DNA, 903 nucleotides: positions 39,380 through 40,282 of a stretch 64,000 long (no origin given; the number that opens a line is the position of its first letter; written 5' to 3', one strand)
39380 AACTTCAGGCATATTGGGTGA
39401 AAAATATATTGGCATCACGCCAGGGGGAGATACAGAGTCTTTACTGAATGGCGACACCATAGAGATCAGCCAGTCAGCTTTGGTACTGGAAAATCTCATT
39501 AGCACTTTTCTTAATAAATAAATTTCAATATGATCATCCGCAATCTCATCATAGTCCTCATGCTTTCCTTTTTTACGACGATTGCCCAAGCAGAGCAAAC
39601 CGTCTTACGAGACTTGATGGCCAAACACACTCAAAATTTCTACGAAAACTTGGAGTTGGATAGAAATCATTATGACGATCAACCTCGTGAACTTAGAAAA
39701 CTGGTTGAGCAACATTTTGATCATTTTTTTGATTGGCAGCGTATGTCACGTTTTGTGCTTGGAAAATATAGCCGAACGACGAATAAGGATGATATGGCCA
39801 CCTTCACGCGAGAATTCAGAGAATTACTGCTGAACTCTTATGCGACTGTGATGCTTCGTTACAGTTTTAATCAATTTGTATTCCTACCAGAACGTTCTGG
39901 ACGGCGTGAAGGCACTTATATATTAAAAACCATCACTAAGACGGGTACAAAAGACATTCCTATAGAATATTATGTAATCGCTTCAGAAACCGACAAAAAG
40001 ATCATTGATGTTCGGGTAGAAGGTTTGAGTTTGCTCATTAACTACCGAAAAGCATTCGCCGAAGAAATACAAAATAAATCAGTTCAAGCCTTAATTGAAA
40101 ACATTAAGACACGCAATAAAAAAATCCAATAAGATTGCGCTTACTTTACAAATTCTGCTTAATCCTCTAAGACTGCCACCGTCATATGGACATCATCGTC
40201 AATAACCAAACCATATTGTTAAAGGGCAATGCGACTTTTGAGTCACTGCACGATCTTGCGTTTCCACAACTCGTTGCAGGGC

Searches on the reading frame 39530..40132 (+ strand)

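Call 67: search_protein_families(library=pfam, proteins=[window:39530-40132:+], max_evalue=0.001)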
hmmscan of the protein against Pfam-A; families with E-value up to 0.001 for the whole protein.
window:39530-40132:+ (200 aa): 1 family
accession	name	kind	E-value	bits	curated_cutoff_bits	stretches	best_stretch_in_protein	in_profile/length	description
PF05494.18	MlaC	-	2e-36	125.7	26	1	34-193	4-165/166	MlaC protein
